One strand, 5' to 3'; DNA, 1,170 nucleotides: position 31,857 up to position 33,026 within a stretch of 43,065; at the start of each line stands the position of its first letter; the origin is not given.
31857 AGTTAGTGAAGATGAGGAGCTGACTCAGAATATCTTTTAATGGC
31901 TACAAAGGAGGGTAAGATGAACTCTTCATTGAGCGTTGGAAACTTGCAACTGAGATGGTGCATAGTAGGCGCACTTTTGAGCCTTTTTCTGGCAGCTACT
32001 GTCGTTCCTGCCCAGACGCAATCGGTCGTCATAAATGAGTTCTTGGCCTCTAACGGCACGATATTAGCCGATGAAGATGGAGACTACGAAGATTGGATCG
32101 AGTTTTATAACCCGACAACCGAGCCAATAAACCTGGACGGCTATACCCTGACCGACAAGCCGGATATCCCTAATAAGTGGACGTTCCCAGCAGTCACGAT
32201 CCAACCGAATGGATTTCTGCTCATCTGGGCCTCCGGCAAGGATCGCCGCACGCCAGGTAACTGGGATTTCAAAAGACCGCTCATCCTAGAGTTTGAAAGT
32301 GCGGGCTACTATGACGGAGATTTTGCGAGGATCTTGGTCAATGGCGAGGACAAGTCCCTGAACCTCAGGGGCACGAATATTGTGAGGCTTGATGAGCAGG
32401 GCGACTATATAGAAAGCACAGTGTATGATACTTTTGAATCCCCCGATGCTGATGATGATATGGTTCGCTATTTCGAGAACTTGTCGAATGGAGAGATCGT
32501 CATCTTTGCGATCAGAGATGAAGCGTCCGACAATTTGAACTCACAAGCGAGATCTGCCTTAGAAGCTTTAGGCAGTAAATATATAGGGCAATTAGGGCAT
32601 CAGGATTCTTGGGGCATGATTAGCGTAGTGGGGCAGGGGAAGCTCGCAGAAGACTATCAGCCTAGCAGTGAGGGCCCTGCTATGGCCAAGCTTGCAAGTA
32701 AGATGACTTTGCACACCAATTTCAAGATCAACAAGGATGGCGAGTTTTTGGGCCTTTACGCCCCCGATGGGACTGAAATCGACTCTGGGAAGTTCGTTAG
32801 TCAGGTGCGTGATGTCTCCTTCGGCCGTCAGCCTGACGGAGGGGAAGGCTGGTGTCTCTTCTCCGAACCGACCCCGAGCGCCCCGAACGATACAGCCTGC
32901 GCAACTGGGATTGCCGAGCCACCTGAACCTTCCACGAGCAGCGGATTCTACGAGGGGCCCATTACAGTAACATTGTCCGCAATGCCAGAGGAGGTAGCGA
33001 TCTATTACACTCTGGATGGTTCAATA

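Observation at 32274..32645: FAM3/ILEI (GG-type) domain nested inside the lamin-tail domain of the CotH protein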

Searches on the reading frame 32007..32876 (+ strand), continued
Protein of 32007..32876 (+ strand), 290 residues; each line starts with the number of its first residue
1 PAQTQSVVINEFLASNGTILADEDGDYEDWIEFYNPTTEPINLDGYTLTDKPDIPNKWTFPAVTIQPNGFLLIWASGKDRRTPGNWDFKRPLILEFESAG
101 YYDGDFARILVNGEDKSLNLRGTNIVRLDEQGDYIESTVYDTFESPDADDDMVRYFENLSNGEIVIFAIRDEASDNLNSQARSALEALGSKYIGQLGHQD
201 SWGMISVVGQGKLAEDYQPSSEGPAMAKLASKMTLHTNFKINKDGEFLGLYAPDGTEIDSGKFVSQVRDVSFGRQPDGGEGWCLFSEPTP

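Call 28: find_homologous_proteins(query=A2, max_evalue=0.001)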
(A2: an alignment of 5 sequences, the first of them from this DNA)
Query A2 (5 sequences) (290 aa, profile of the alignment): 269 proteins with E <= 0.001 among 8000 candidates; the best 120 are listed.
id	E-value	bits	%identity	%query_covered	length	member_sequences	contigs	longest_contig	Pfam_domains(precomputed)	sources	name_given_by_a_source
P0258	9.2e-125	434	39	84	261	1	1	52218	PF15711.11,PF00932.26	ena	-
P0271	2.0e-122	426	45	88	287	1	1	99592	PF15711.11,PF00932.26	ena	-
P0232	1.6e-110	387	38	75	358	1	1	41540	PF15711.11,PF13287.13,PF13290.14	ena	-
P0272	8.6e-101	355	38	93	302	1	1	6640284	PF15711.11,PF00932.26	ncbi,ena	-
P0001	2.7e-97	343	55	28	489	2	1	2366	PF00932.26,PF26342.1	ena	-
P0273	6.7e-84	299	37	67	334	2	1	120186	PF15711.11,PF13287.13,PF13290.14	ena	-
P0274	3.4e-70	254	46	28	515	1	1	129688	PF00932.26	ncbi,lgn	-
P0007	5.9e-58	214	48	29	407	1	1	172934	PF00932.26,PF18962.8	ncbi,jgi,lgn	-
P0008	2.2e-57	212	41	30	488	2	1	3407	PF19190.7,PF00932.26,PF18962.8,PF13004.14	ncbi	-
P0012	1.1e-56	210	45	26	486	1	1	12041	PF00932.26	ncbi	ncbi:MAG: lamin tail domain-containing protein, partial [Anaerolineales bacterium]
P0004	1.8e-53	200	54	26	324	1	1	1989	PF00932.26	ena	-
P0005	3.0e-52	196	55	27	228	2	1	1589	PF00932.26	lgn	-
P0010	3.5e-50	189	39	29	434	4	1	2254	PF00932.26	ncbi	-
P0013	3.8e-50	189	51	25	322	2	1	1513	PF00932.26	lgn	-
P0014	9.3e-50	187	53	26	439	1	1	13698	PF00932.26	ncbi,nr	ncbi:MAG: lamin tail domain-containing protein, partial [Ruminococcaceae bacterium]|nr:lamin tail do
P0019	1.2e-45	174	50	22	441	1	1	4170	PF00932.26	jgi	-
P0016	1.9e-45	173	49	28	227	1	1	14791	PF00932.26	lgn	-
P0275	2.1e-45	173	37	39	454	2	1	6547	PF00932.26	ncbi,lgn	-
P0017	3.3e-43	166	56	32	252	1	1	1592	PF00932.26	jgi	jgi:hypothetical protein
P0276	2.2e-42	163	41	33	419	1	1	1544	PF00932.26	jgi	-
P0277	8.2e-42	161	52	21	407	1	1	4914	PF00932.26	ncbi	-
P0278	8.8e-42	161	46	21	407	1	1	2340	PF00932.26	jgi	jgi:hypothetical protein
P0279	1.4e-41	161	66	43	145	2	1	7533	PF00932.26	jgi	-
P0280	4.0e-41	159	52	21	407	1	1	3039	PF00932.26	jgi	jgi:hypothetical protein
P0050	1.2e-40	157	45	29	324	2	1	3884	PF00932.26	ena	-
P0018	2.6e-40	156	54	34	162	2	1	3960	PF00932.26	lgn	-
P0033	3.5e-40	156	43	48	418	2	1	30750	PF00932.26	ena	-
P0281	3.9e-40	156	45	26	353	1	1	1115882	PF00932.26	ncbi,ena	-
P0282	9.8e-40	154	47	21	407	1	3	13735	PF00932.26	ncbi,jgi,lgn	jgi:hypothetical protein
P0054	1.9e-39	154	45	24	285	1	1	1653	PF00932.26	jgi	jgi:hypothetical protein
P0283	5.1e-39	152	37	40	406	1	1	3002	PF00932.26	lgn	-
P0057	6.7e-39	152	34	42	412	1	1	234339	PF00932.26,PF18962.8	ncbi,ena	-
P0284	8.1e-39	151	47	26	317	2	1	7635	PF00932.26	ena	-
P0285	1.3e-38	151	36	34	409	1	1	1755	PF00932.26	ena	-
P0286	5.1e-38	149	42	26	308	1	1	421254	PF00932.26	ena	-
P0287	6.7e-38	148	47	26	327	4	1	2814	PF00932.26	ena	-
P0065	2.5e-37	147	37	40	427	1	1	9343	PF00932.26,PF22184.3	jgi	jgi:hypothetical protein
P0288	6.8e-37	145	48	27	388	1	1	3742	PF00932.26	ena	-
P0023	1.4e-36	144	66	26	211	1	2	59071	PF00932.26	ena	-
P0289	2.5e-36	143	45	35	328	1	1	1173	PF00932.26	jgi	jgi:hypothetical protein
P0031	5.6e-36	142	58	24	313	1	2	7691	PF08757.18,PF00932.26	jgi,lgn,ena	-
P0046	8.8e-36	141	50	37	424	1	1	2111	PF00932.26,PF18962.8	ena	-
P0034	8.3e-35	138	60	25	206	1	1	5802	PF00932.26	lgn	-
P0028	2.9e-34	137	31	99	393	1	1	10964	PF00932.26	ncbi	-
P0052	3.3e-34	136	58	27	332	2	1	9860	PF00932.26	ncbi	-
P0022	5.0e-34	136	56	29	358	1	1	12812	PF00932.26,PF13287.13,PF13290.14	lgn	-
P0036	5.6e-34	136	61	28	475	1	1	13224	PF08757.18,PF00932.26,PF13287.13,PF13290.14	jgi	jgi:hypothetical protein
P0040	7.8e-34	135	57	26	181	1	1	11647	PF00932.26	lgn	-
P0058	1.6e-33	134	51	28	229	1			PF00932.26,PF13287.13,PF13290.14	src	-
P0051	1.6e-33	134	58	29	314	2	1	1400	PF00932.26,PF13290.14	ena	-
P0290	1.7e-33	134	56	28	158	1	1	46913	PF00932.26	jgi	jgi:hypothetical protein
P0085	1.9e-33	134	54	27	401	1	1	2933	PF00932.26,PF13287.13,PF13290.14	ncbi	ncbi:MAG: hypothetical protein DWQ10_09005, partial [Calditrichaeota bacterium]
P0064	3.0e-33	133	58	28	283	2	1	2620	PF00932.26,PF13287.13,PF13290.14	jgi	jgi:hypothetical protein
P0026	4.2e-33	133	57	24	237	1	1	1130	PF00932.26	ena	-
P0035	4.3e-33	133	63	23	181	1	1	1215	PF00932.26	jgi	jgi:hypothetical protein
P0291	4.8e-33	132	35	28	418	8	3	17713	PF00932.26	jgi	jgi:hypothetical protein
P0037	5.1e-33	132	61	27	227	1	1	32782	PF00932.26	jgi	jgi:hypothetical protein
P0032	8.9e-33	132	60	27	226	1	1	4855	PF00932.26,PF13290.14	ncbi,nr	ncbi:MAG: hypothetical protein EA353_01300 [Puniceicoccaceae bacterium]|nr:MAG: hypothetical protein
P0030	1.1e-32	131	50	33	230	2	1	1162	PF00932.26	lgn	-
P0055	4.3e-32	129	53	28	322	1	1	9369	PF00932.26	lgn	-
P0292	9.5e-32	128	61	28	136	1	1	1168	PF00932.26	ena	-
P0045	1.1e-31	128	53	28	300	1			PF00932.26,PF13290.14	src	-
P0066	1.3e-31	128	58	29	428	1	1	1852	PF00932.26,PF13287.13,PF13290.14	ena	-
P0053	1.3e-31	128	53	36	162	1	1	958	PF00932.26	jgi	-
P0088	1.7e-31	127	44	35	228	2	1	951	PF00932.26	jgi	jgi:hypothetical protein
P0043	4.3e-31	126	57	26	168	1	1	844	PF00932.26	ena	-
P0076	6.6e-31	125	53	26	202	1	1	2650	PF00932.26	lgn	-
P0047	7.9e-31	125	45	38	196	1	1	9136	PF00932.26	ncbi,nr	ncbi:MAG: lamin tail domain-containing protein, partial [Planctomycetota bacterium]|nr:lamin tail do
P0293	1.0e-30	125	27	99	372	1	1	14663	PF00932.26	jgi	-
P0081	1.9e-30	124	53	29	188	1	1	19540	PF00932.26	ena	-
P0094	2.1e-30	124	28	100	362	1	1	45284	PF00932.26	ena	-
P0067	2.1e-30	124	51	32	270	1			PF00932.26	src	-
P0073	2.3e-30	124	51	26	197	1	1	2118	PF00932.26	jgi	jgi:hypothetical protein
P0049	3.4e-30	123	55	28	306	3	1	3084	PF00932.26,PF13287.13,PF13290.14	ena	-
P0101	6.2e-30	122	49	25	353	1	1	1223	PF00932.26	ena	-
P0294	7.4e-30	122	49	30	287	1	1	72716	PF00932.26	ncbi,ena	-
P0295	1.2e-29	121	56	27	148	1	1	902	PF00932.26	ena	-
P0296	1.3e-29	121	45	35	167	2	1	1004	PF00932.26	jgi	jgi:hypothetical protein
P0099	1.8e-29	121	54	24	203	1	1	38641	PF00932.26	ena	-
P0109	2.8e-29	120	51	28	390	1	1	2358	PF00932.26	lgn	-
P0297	3.2e-29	120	43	24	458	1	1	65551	PF00932.26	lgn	-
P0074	4.0e-29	120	48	38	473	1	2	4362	PF13205.13,PF00932.26,PF13287.13,PF13290.14,PF19078.7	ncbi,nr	ncbi:MAG TPA: lamin tail domain-containing protein, partial [Verrucomicrobiae bacterium]|nr:lamin ta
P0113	5.9e-29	119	49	26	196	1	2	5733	PF00932.26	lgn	-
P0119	5.9e-29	119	51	29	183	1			PF00932.26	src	-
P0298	1.8e-28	118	50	34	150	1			PF00932.26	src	-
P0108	1.8e-28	117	46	28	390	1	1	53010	PF00932.26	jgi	jgi:hypothetical protein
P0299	1.8e-28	117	48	30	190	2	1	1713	PF00932.26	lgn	-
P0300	2.0e-28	117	51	31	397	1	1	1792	PF00932.26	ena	-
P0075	2.2e-28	117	54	28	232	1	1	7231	PF07589.17,PF00932.26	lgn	-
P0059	2.6e-28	117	56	27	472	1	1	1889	PF00932.26,PF13287.13,PF13290.14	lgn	-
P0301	6.3e-28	116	57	26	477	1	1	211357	PF08757.18,PF00932.26,PF13287.13,PF13290.14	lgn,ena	-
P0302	1.3e-27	115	44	38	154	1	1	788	PF00932.26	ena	-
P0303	1.3e-27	115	36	41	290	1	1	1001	PF00932.26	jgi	jgi:hypothetical protein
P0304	1.5e-27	114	52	26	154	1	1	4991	PF00932.26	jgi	jgi:hypothetical protein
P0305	1.6e-27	114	55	28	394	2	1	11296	PF00932.26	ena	-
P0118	1.6e-27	114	49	27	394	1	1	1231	PF00932.26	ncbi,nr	ncbi:MAG: lamin tail domain-containing protein, partial [Candidatus Marinimicrobia bacterium]|nr:lam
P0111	2.0e-27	114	44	36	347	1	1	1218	PF00932.26,PF13287.13,PF13290.14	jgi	jgi:hypothetical protein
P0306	2.1e-27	114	55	26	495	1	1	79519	PF00932.26,PF13287.13,PF13290.14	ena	-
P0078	2.2e-27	114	56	26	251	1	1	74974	PF00932.26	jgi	jgi:hypothetical protein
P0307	2.3e-27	114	54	27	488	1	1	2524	PF00932.26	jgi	-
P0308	2.6e-27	114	51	25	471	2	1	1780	PF00932.26,PF13287.13,PF13290.14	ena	-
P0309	3.0e-27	114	52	29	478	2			PF08757.18,PF00932.26,PF13287.13,PF13290.14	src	-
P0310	3.5e-27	113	58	19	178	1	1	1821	PF00932.26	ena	-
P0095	3.5e-27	113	58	20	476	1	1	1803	PF08757.18,PF00932.26,PF13287.13,PF13290.14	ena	-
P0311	4.7e-27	113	52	31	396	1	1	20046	PF00932.26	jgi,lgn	jgi:hypothetical protein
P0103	5.0e-27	113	56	27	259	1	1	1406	PF00932.26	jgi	-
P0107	5.7e-27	113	53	26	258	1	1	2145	PF00932.26,PF13287.13,PF13290.14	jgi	jgi:hypothetical protein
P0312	7.4e-27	112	49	29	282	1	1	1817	PF00932.26,PF13290.14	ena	-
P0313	1.5e-26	111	57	26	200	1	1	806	PF00932.26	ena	-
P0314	1.7e-26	111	50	28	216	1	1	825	PF00932.26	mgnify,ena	mgnify:CR=1 FL=1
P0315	1.8e-26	111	56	25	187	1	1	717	PF00932.26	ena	-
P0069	1.8e-26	111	55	22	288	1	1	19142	PF00932.26,PF13287.13,PF13290.14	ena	-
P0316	2.2e-26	111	54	27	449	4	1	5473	PF00932.26,PF13287.13,PF13290.14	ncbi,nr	ncbi:MAG TPA: hypothetical protein G4N94_11575, partial [Caldilineae bacterium]|nr:hypothetical prot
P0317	2.5e-26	110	53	28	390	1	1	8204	PF00932.26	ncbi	-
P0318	2.6e-26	110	53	28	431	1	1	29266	PF00932.26,PF13287.13,PF13290.14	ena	-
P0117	2.7e-26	110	55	28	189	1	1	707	PF00932.26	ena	-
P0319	6.3e-26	109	54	28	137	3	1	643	PF00932.26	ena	-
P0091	6.9e-26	109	61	27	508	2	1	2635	PF00932.26,PF13287.13,PF13290.14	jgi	-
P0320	7.4e-26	109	53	26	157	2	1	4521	PF00932.26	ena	-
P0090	8.1e-26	109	50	36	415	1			PF13205.13,PF00932.26,PF19078.7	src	-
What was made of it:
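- Some related gene calls are short fragments: P0258, P0271, P0272 and P0232 are 261-358 aa (call 28).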

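Call 29: find_encoding_contigs(protein=P0272, flank=8000, max_places=3)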
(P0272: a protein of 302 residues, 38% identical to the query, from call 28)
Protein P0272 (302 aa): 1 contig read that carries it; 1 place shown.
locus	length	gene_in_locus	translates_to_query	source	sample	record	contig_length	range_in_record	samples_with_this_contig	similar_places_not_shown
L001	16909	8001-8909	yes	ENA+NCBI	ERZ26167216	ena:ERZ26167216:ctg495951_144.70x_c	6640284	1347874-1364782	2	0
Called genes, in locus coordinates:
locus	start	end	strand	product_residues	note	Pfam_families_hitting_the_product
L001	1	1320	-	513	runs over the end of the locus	PF21959:DUF6923 (faint), PF23500:DUF7133 (faint), PF08450:SGL (faint), PF13449:Phytase-like (faint), PF20067:SSL_N (faint), PF25021:TEN_NHL (weak), PF01436:NHL (weak), PF25021:TEN_NHL, +1 more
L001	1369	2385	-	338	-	PF04199:Cyclase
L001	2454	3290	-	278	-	-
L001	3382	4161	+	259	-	PF22352:K319L-like_PKD (faint)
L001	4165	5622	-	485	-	-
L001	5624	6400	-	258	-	PF13462:Thioredoxin_4, PF01323:DSBA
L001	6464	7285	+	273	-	PF09359:VTC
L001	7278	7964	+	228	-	PF16316:DUF4956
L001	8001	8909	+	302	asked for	PF00932:LTD, PF15711:ILEI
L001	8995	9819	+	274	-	PF13290:CHB_HEX_C_1, PF13287:Fn3_assoc, PF08757:CotH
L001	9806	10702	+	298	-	PF08757:CotH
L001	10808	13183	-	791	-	PF07995:GSDH, PF02627:CMD (faint)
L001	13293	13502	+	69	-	-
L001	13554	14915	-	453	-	PF07586:HXXSHH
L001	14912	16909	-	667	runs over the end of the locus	PF13442:Cytochrome_CBB3 (faint), PF07626:PSD3, PF07637:PSD5, PF07631:PSD4, PF07627:PSCyt3, PF07624:PSD2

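Call 30: find_encoding_contigs(protein=P0271, flank=8000, max_places=3)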
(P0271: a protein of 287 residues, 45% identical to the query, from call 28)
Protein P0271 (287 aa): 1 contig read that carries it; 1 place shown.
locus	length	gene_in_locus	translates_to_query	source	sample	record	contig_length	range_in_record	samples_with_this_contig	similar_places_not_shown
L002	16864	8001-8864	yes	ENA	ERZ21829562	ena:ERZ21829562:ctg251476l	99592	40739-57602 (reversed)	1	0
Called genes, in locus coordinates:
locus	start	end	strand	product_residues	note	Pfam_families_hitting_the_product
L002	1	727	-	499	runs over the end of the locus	PF04389:Peptidase_M28 (weak)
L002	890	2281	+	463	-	PF09587:PGA_cap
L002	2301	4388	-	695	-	-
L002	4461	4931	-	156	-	-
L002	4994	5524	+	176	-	PF04205:FMN_bind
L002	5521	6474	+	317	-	PF12801:Fer4_5, PF27538:NosR (weak)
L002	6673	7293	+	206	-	PF09359:VTC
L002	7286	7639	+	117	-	-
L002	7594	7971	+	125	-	-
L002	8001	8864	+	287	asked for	PF00932:LTD, PF15711:ILEI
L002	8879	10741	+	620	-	PF13290:CHB_HEX_C_1, PF13287:Fn3_assoc, PF08757:CotH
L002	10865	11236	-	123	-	PF24269:DUF7467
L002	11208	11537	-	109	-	-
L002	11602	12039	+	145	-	-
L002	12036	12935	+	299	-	PF13276:HTH_21, PF00665:rve (weak), PF13683:rve_3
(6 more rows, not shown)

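Call 46: predict_structure(alignment_id=A3)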
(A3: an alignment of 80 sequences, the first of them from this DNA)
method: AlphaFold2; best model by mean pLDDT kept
length: 290 residues; sequences in the alignment: 80
mean_pLDDT: 91.3   pTM: 0.66
mean pLDDT of the five models: 91.3, 89.2, 89.2, 88.5, 87.5
residues with pLDDT >= 90: 225; 70-90: 45; 50-70: 15; < 50: 5
segments of 3 or more residues with pLDDT < 50: 82-85
pLDDT, mean of each block of 10 residues (from residue 1): 76 93 89 96 95 94 93 87 54 92 96 97 97 96 96 97 96 96 97 96 94 90 83 77 95 96 95 95 89
secondary structure, 60 per line:
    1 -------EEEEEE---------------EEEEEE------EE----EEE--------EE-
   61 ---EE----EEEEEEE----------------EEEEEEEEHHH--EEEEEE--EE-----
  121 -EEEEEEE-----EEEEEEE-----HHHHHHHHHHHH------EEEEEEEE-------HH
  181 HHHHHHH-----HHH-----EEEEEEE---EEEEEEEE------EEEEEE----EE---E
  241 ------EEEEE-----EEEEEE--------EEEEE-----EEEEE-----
elements in order: E8-13 E29-34 E47-49 E70-76 E93-100 E106-111 E122-128 E134-140 H146-157 E164-171 H179-187 E201-207 E211-218 E225-230 E247-251 E257-262 E271-275 E281-285
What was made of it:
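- On GG-type lectin / ILEI domain (PF15711): AlphaFold model with pLDDT 90-97 in this region (call 46).
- The AlphaFold model has pLDDT 91.3, with its confidence dips at the two linkers (call 46).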

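Call 52: fold_search(model_id=the predicted structure, library=pdb)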
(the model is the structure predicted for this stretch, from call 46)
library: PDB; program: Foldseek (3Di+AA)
matches with E <= 10: 534; with E <= 0.001: 21
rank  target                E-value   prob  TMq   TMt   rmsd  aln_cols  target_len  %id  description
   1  2yop_A                2.2e-09  1.00  0.42  0.68   3.4       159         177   22  Long wavelength S-SAD structure of FAM3B PANDER (released 2013-01-30)
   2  5ggj_B                5.0e-09  1.00  0.44  0.82   2.2       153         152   27  Crystal structure of N-terminal domain of human protein O-mannose beta-1,2-N-acetylglucosaminyltransferase in complex  (released 2016-08-10)
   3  2yop_C                5.0e-09  1.00  0.42  0.66   3.4       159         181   22  Long wavelength S-SAD structure of FAM3B PANDER (released 2013-01-30)
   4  5ggj_A                6.6e-09  1.00  0.44  0.81   2.7       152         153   26  Crystal structure of N-terminal domain of human protein O-mannose beta-1,2-N-acetylglucosaminyltransferase in complex  (released 2016-08-10)
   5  5ggi_B                7.3e-09  1.00  0.44  0.24   2.7       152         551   25  Crystal structure of human protein O-mannose beta-1,2-N-acetylglucosaminyltransferase in complex with Mn, UDP and Mann (released 2016-08-10)
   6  5ggl_A                1.4e-08  1.00  0.44  0.81   1.8       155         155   25  Crystal structure of N-terminal domain of human protein O-mannose beta-1,2-N-acetylglucosaminyltransferase in complex  (released 2016-08-10)
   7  2yop_B                1.4e-08  1.00  0.42  0.67   3.4       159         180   22  Long wavelength S-SAD structure of FAM3B PANDER (released 2013-01-30)
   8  2yoq_A                1.4e-08  1.00  0.43  0.67   2.8       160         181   23  Structure of FAM3B PANDER E30 construct (released 2013-01-30)
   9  5ggl_B                1.7e-08  1.00  0.43  0.80   3.1       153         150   24  Crystal structure of N-terminal domain of human protein O-mannose beta-1,2-N-acetylglucosaminyltransferase in complex  (released 2016-08-10)
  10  5ggn_B                2.0e-08  1.00  0.43  0.80   3.2       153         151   24  Crystal structure of N-terminal domain of human protein O-mannose beta-1,2-N-acetylglucosaminyltransferase in complex  (released 2016-08-10)
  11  5lc3_B                2.0e-08  1.00  0.41  0.71   3.0       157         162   18  Xray structure of mouse FAM3C ILEI monomer (released 2017-08-02)
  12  5lc3_A                2.6e-08  1.00  0.42  0.72   2.9       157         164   18  Xray structure of mouse FAM3C ILEI monomer (released 2017-08-02)
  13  5lc2_B                2.8e-08  1.00  0.42  0.69   3.2       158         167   20  Xray structure of human FAM3C ILEI monomer (released 2017-08-02)
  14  7ecq                  4.6e-08  1.00  0.43  0.68   2.7       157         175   20  Crystal structure of FAM3A (released 2022-04-27)
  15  5ggf_B                4.8e-08  1.00  0.44  0.24   2.2       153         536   27  Crystal structure of human protein O-mannose beta-1,2-N-acetylglucosaminyltransferase form II (released 2016-08-10)
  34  3jt0_B                2.1e-01  0.57  0.18  0.45  17.8       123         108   14  Crystal Structure of the C-terminal fragment (426-558) Lamin-B1 from Homo sapiens, Northeast Structural Genomics Conso (released 2009-09-22)
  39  3jt0_A                2.6e-01  0.44  0.18  0.44  19.9       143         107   12  Crystal Structure of the C-terminal fragment (426-558) Lamin-B1 from Homo sapiens, Northeast Structural Genomics Conso (released 2009-09-22)
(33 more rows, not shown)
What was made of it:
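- On GG-type lectin / ILEI domain (PF15711): Foldseek hits 5ggj/5ggl at TM 0.80-0.82 and rmsd 1.8-2.7 A, and FAM3B, FAM3C and FAM3A at TM 0.66-0.72 (call 52).
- Checked: FAM3B and FAM3C give TM 0.66-0.72 (call 52).
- Foldseek gives TM 0.80-0.82 to the POMGnT1 stem (call 52).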

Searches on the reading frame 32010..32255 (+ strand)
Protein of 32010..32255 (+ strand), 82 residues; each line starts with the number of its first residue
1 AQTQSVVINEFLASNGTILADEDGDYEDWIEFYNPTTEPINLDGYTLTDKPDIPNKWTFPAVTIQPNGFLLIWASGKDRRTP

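Call 6: search_protein_families(library=pfam, proteins=[window:32010-32255:+], max_evalue=10)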
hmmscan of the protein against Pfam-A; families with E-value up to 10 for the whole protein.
seq(82 aa): 1 family
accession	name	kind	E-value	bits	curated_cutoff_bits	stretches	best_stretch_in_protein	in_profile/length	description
PF00932.25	LTD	-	1.5e-13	51.5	34.3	1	2-76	4-71/109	Lamin Tail Domain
